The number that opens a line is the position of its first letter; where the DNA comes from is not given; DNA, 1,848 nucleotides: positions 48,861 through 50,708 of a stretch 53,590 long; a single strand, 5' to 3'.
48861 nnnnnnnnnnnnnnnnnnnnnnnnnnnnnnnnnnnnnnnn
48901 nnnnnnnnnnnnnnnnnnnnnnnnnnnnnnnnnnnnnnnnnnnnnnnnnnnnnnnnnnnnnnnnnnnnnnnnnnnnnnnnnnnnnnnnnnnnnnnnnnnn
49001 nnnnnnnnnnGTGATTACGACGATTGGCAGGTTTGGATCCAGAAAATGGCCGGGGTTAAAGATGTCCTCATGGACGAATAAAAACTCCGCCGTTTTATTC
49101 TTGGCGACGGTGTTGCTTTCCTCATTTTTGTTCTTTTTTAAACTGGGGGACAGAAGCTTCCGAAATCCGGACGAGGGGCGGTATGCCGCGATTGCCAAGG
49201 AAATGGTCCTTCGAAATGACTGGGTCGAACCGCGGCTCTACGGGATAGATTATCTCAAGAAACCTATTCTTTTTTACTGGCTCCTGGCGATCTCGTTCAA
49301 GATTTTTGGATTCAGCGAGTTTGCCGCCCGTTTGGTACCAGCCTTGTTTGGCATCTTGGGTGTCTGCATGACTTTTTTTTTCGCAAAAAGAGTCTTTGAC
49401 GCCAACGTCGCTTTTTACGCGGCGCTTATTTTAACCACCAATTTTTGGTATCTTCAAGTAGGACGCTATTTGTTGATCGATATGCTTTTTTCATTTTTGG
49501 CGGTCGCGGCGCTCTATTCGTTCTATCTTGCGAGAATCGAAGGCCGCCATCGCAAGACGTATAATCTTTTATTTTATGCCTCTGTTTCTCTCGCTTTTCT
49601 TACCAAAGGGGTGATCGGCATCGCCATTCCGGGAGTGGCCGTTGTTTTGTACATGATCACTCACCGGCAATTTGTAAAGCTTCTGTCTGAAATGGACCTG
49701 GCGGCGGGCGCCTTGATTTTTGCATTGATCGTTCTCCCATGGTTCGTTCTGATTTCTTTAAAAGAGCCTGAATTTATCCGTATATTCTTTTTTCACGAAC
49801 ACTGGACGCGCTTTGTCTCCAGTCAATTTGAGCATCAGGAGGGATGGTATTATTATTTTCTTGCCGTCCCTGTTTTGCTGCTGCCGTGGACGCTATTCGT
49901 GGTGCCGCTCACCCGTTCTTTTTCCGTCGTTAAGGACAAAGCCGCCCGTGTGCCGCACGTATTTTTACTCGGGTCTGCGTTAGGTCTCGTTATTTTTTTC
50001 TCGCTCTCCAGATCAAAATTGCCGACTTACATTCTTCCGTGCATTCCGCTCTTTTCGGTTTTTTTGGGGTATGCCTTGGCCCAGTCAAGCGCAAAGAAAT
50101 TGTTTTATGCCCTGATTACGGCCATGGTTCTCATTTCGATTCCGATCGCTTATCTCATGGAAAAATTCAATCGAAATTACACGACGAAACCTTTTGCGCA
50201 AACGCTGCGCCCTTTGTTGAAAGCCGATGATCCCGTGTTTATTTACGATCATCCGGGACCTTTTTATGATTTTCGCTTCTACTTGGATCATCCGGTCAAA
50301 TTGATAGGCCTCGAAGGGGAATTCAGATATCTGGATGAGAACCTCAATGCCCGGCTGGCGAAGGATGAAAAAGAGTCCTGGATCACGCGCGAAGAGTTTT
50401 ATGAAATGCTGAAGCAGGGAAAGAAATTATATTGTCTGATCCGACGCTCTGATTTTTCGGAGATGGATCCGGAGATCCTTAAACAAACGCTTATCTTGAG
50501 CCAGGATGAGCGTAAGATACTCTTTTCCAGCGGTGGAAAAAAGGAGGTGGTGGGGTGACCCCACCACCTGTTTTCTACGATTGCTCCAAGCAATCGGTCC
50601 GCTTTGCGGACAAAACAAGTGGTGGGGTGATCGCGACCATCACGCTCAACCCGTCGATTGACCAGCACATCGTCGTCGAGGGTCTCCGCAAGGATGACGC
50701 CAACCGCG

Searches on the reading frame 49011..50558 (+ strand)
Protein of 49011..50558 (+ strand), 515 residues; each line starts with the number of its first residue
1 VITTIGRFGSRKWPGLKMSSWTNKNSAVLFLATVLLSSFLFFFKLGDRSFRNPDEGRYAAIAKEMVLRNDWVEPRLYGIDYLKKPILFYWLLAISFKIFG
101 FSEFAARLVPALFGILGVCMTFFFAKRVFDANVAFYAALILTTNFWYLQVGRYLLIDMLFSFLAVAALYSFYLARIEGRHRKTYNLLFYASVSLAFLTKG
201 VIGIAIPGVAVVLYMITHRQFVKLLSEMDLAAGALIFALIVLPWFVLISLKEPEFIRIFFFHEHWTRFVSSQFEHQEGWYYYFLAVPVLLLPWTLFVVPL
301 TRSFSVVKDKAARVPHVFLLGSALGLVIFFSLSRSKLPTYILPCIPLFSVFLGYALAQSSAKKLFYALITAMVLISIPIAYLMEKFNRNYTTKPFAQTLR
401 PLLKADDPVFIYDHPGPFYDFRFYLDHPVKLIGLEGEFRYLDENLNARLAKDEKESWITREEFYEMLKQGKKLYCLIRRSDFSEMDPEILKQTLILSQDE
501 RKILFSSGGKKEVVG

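Call 86: search_protein_families(library=pfam, proteins=[window:49011-50558:+])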
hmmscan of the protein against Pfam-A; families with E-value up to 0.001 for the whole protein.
window:49011-50558:+ (515 aa): 2 families
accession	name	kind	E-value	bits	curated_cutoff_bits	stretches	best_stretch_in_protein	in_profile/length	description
PF13231.12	PMT_2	-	6.3e-21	75.7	26.1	1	83-244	1-157/160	Dolichyl-phosphate-mannose-protein mannosyltransferase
PF02366.24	PMT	-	3e-20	73.2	22.7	1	57-257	34-243/245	Dolichyl-phosphate-mannose-protein mannosyltransferase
